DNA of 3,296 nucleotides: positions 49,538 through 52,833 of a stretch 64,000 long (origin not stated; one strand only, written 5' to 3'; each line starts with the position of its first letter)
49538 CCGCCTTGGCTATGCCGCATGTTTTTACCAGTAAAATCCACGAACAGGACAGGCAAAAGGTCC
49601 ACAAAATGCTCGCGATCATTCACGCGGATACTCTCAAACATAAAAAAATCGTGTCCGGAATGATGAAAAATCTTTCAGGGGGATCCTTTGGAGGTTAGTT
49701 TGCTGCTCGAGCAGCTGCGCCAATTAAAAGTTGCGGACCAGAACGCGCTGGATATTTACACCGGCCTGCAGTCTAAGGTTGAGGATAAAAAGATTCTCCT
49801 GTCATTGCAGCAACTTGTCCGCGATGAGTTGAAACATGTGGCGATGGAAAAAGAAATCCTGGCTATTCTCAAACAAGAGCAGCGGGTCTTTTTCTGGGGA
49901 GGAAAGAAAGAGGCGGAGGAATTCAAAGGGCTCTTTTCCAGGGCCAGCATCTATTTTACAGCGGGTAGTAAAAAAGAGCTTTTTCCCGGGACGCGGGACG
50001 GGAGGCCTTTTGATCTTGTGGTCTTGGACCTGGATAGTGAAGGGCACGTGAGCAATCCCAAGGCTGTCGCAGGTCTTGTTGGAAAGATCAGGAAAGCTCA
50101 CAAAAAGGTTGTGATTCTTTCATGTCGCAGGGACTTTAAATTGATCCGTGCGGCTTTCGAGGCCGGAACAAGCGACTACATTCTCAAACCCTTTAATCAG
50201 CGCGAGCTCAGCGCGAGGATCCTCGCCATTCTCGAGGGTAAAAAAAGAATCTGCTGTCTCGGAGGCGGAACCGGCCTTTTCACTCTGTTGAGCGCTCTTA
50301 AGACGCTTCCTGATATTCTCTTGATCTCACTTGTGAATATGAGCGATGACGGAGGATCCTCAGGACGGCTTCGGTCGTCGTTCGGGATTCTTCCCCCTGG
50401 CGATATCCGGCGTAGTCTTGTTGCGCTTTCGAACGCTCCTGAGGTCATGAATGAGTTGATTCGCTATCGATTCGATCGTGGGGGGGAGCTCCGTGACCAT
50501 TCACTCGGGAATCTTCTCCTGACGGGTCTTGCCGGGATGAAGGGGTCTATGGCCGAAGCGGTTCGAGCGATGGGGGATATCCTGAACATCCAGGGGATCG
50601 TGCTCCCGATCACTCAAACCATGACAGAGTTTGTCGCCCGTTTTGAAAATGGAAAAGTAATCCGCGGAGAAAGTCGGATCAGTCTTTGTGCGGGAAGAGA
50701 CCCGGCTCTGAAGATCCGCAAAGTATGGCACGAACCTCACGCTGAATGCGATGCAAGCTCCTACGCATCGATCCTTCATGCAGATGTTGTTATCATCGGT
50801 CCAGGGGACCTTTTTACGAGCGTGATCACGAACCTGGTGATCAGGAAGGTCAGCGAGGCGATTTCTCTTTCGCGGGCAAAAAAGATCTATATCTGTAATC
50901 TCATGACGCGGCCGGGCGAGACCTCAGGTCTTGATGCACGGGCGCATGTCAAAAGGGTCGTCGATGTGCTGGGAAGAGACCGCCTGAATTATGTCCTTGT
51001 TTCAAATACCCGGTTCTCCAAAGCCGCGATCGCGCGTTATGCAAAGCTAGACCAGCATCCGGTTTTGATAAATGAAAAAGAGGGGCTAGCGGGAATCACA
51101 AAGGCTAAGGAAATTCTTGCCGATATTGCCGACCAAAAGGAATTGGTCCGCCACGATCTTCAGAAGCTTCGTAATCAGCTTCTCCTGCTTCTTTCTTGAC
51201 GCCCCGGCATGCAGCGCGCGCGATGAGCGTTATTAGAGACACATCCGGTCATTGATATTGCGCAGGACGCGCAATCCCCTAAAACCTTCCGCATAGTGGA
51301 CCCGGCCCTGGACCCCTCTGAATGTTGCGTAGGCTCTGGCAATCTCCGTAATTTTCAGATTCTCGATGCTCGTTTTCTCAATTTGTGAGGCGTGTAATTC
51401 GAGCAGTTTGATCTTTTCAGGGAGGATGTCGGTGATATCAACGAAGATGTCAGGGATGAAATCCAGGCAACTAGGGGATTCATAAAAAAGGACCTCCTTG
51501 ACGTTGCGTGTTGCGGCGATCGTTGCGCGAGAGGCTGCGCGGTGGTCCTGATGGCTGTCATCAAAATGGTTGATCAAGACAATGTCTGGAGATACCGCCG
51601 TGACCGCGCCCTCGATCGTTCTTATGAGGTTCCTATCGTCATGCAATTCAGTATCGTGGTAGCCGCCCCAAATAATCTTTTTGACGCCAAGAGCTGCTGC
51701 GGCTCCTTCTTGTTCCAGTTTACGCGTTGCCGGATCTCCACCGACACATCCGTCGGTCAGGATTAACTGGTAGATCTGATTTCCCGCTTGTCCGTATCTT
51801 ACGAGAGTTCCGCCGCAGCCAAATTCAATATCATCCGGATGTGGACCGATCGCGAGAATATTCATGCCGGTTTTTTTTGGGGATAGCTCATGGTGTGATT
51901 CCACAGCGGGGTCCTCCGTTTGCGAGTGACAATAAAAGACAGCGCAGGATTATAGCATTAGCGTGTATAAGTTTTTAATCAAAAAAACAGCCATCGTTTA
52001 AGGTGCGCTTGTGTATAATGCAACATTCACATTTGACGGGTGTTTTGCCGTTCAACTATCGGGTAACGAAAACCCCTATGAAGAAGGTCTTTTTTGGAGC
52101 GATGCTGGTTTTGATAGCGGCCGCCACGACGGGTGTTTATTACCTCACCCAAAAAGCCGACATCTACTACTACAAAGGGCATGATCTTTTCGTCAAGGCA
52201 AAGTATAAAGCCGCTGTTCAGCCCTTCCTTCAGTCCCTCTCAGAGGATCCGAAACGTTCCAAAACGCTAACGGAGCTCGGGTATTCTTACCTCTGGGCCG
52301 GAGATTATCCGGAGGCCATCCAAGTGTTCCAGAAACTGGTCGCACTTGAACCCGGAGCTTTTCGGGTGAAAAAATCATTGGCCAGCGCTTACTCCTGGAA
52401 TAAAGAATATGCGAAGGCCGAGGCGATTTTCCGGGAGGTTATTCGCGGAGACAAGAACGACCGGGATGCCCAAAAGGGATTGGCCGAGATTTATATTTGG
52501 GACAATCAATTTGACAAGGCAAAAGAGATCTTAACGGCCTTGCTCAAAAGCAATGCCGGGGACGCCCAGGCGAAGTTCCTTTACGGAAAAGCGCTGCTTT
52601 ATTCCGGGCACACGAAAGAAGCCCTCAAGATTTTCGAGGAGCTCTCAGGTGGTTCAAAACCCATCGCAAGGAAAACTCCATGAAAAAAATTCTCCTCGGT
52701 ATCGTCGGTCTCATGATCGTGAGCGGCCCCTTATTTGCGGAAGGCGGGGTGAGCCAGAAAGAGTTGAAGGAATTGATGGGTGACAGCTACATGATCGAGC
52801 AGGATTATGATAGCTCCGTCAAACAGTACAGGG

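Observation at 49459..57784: Paired 'A/B' helical ExxH-domain genes bracket a polysaccharide locus, fused once to REC-YvcK and once to PilZ: candidate novel split sensor module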

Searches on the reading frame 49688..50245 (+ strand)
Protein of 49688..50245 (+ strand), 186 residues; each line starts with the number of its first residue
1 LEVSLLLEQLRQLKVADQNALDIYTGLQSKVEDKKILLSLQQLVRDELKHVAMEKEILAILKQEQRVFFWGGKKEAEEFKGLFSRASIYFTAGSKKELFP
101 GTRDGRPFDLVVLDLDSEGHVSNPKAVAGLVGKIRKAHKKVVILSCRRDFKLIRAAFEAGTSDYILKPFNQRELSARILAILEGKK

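Call 16: find_homologous_proteins(query=window:49688-50245:+, max_evalue=0.01)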
Query seq(186 aa) (186 aa): 2 proteins with E <= 0.01 among 406 candidates.
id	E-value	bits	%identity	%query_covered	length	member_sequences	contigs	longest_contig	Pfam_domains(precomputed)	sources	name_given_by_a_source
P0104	2.7e-50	189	64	82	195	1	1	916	-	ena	-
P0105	1.4e-48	183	68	76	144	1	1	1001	-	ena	-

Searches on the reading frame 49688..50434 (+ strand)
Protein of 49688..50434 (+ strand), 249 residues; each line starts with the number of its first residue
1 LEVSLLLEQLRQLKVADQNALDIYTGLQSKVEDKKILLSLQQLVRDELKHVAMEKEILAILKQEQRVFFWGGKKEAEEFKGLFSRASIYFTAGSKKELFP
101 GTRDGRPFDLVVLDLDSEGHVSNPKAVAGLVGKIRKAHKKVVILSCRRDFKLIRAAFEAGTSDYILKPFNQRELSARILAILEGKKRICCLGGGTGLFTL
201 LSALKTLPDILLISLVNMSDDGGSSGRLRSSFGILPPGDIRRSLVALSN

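Call 17: find_related_loci(query=window:49688-50434:+, collection=metagenome_contigs, flank=6000)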
Query seq(249 aa) (249 aa) in metagenome_contigs; peptide patterns used: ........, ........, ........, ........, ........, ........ (x = any residue, [..] = any of these).
219 stretches matched a pattern; 78 encode a relative of the query (tblastn E <= 1e-3); 78 distinct loci.
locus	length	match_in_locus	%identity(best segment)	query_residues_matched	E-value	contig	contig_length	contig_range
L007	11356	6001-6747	74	1-249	2e-118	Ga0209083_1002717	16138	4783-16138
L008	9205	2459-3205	78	1-249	7e-117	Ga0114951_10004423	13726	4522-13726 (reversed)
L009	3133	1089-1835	73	1-249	2e-119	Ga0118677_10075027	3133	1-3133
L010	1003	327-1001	78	1-224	7e-122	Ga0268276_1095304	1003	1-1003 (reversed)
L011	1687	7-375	82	127-249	3e-66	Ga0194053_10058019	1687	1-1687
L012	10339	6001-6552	48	64-249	2e-51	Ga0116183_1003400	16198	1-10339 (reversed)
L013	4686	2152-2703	48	64-249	1e-51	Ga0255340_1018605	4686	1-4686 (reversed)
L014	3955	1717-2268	48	64-249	2e-51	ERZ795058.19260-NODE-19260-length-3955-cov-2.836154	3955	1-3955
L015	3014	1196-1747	48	66-249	2e-46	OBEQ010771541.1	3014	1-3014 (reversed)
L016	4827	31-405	59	125-249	7e-45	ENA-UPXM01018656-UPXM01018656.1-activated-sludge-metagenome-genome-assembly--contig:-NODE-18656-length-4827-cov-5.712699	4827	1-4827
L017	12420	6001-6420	54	108-249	5e-42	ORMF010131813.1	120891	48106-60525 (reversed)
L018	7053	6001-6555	43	49-249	6e-42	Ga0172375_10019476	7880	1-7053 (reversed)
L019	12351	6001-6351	57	133-249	1e-39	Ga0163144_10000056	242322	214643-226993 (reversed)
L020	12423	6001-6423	53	108-249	9e-39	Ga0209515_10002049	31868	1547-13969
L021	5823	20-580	42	62-249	5e-37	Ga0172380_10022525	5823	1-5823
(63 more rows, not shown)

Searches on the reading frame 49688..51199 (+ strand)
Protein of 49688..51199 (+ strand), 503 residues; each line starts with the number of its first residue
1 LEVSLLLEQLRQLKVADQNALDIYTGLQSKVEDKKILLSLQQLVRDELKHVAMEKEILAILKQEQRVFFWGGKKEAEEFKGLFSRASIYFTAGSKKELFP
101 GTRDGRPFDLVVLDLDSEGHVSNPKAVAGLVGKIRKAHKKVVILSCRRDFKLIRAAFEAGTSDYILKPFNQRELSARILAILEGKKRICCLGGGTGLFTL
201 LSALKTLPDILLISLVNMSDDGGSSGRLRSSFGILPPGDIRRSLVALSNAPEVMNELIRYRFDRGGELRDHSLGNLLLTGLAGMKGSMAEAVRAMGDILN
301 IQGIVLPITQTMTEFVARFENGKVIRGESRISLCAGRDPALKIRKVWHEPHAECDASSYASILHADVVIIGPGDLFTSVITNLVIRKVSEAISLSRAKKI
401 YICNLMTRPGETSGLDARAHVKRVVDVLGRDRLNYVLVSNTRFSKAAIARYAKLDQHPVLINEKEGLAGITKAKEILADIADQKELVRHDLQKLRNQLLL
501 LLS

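Call 3: search_protein_families(library=pfam, proteins=[window:49688-51199:+], max_evalue=1)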
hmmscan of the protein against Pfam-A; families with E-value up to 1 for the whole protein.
window:49688-51199:+ (503 aa): 3 families
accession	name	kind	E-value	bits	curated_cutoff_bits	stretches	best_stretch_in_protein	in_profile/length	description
PF01933.23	CofD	-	2.5e-80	270.2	30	1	188-464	1-275/290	2-phospho-L-lactate transferase CofD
PF00072.30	Response_reg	-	1e-05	26.1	30.2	1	107-178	42-110/111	Response regulator receiver domain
PF14534.12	DUF4440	-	0.22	12.4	25.2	1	343-375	4-36/107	Domain of unknown function (DUF4440)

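Call 4: search_protein_families(library=ncbifam, proteins=[window:49688-51199:+], max_evalue=1)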
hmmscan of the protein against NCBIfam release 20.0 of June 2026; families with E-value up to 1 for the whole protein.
window:49688-51199:+ (503 aa): 43 families (the best 25 are shown)
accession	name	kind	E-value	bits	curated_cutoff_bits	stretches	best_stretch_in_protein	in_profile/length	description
TIGR01826.1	CofD_related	subfamily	4.8e-85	285.7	196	1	189-500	2-307/310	uridine diphosphate-N-acetylglucosamine-binding protein YvcK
TIGR04357.1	CofD_rel_GAK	hypoth_equivalog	2.1e-25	89.9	340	2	267-432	132-305/368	GAK system CofD-like protein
NF041733.1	resp_reg_CseB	equivalog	6.1e-07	29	350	1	129-183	61-116/228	two-component system response regulator CseB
NF008199.0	PRK10955.1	equivalog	7.7e-07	29.3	341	1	131-183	63-116/232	envelope stress response regulator transcription factor CpxR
NF040689.1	MtrAB_MtrA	equivalog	1.3e-06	27.9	300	1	130-183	60-114/219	MtrAB system response regulator MtrA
NF053854.1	RespRegPhoBBctds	equivalog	2.5e-06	27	270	1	106-184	40-117/225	two-component system response regulator PhoB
NF007005.1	PRK09468.1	equivalog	5.7e-06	25.9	331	1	108-186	48-123/237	osmolarity response regulator transcription factor OmpR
TIGR02154.1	PhoB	equivalog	1.6e-05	24.4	296.2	1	109-183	48-121/226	phosphate regulon transcriptional regulator PhoB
NF007928.2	PRK10643.1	equivalog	2.8e-05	23.9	330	1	109-183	46-117/216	two-component system response regulator PmrA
NF045991.1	RespRegCtrARhodob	equivalog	5.7e-05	23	350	1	133-185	65-119/224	response regulator transcription factor CtrA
NF008296.0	PRK11083.1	equivalog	8.8e-05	22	273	1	140-186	76-122/228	two-component system response regulator CreB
NF045944.1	ResRegRpaBCyano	equivalog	0.0001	21.8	330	1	131-183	60-113/229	response regulator transcription factor RpaB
TIGR01387.1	cztR_silR_copR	subfamily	0.00012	21.8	279.2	1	130-184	60-116/218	heavy metal response regulator transcription factor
NF051850.1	RespRegRprY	equivalog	0.00015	21.3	370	1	127-183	63-121/234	response regulator transcription factor RprY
NF041734.1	resp_reg_RppA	equivalog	0.00025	20.5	250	1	131-182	65-118/229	two-component system response regulator RppA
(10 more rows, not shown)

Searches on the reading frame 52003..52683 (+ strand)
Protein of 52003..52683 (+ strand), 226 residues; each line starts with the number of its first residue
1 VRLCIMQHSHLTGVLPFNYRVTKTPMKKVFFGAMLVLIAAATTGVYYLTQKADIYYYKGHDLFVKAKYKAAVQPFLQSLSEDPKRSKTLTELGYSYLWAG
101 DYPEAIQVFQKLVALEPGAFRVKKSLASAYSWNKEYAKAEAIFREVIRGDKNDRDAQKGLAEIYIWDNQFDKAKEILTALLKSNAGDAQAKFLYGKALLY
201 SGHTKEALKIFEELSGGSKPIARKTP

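Call 3: search_protein_families(library=pfam, proteins=[window:52003-52683:+], max_evalue=1)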
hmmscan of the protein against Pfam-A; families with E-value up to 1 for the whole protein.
window:52003-52683:+ (226 aa): 37 families (the best 25 are shown)
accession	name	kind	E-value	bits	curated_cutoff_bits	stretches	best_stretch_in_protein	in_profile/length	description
PF14559.12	TPR_19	-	4.4e-20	72.2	25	3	134-191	5-62/68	Tetratricopeptide repeat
PF07719.23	TPR_2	-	1.3e-15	56.6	27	2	88-118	3-33/34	Tetratricopeptide repeat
PF13428.12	TPR_14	-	2.3e-15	56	23.5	3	89-127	4-42/44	Tetratricopeptide repeat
PF13432.12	TPR_16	-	7.8e-14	52.2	32.7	3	91-151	2-62/65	Tetratricopeptide repeat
PF00515.34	TPR_1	-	6.2e-13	48.4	27.8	3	87-117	2-32/34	Tetratricopeptide repeat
PF13174.12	TPR_6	-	2.7e-11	43.8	26.3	2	92-117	6-31/33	Tetratricopeptide repeat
PF12895.13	ANAPC3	-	3.5e-11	43.6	27.2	2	133-213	2-81/82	Anaphase-promoting complex, cyclosome, subunit 3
PF13424.12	TPR_12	-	4.5e-10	40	30.1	2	87-151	4-76/77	Tetratricopeptide repeat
PF13176.12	TPR_7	-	3.3e-09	36.6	27.9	1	88-116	1-29/36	Tetratricopeptide repeat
PF13374.12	TPR_10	-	4.3e-08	33.4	27.5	2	126-148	8-30/42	Tetratricopeptide repeat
PF23914.1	TPR_CcmH_CycH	-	1.6e-07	31.7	42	2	78-182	42-149/158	Cytochrome c-type biogenesis protein H TPR domain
PF13181.12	TPR_8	-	3e-07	30.5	25.7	1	88-117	3-32/34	Tetratricopeptide repeat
PF01535.26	PPR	-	2e-06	28.1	25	0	125-148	5-28/31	PPR repeat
PF24575.1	TPR_Slam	-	2.1e-06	28.5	35.2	2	70-143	29-104/104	Surface lipoprotein assembly modifier, N-terminal TPR repeats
PF25063.1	ARM_TT21_C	-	7.1e-06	26.5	35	2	126-211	61-152/209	Tetratricopeptide repeat protein 21 C-terminal ARM domain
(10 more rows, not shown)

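Call 4: search_protein_families(library=ncbifam, proteins=[window:52003-52683:+], max_evalue=1)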
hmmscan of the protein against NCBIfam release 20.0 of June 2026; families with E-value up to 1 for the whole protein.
window:52003-52683:+ (226 aa): 39 families (the best 25 are shown)
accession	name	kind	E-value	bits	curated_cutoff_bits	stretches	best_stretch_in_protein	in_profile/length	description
NF040959.1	MamA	equivalog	1.1e-17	64.2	200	2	50-155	35-140/204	magnetosome protein MamA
TIGR02917.1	PEP_TPR_lipo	equivalog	2.7e-16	58.7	312.2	1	83-214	598-729/899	XrtA/PEP-CTERM system TPR-repeat protein PrsT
NF052415.1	T3SS_chap_SctY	equivalog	4.4e-11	43.2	70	2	152-215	4-67/106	type III secretion apparatus assembly chaperone SctY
TIGR03939.1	PGA_TPR_OMP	equivalog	1.1e-10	40.4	366.65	1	69-190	36-156/800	poly-beta-1,6 N-acetyl-D-glucosamine export porin PgaA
NF053607.1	CHU_0125_OmpA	equivalog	3.2e-10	39.1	620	2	47-154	21-121/639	CHU_0125 family OmpA-like outer membrane integrity protein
TIGR02521.1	type_IV_pilW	equivalog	3.4e-10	39.9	154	2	84-156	29-101/234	type IV pilus biogenesis/stability protein PilW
TIGR02552.1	LcrH_SycD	equivalog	5.2e-09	35.9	104.8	1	84-191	16-123/136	SycD/LcrH family type III secretion system chaperone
TIGR02795.1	tol_pal_ybgF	equivalog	8.4e-09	36.1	90.1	3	51-119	38-109/119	tol-pal system protein YbgF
NF008757.0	PRK11788.1-5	equivalog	7.6e-08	31.9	363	1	82-214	103-240/388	lipopolysaccharide assembly protein LapB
NF008520.0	PRK11447.1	equivalog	8e-08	30.5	858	2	126-215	609-698/1157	cellulose synthase complex outer membrane protein BcsC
NF047371.1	FlcA_CTERM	equivalog_domain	1.1e-07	30.8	300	1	28-184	98-260/646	periplasmic flagellar collar protein FlcA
NF008755.0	PRK11788.1-3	equivalog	1.4e-07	31.2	430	1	52-190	36-177/388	lipopolysaccharide assembly protein LapB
NF007468.0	PRK10049.1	equivalog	1.5e-07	30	1043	1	46-210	28-190/817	poly-beta-1,6 N-acetyl-D-glucosamine export porin PgaA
NF053779.1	BT3442_fam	equivalog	2.5e-05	23.2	940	1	67-213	164-316/563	BT3442 family protein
NF008756.0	PRK11788.1-4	equivalog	3.5e-05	23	474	1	56-189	39-176/389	lipopolysaccharide assembly protein LapB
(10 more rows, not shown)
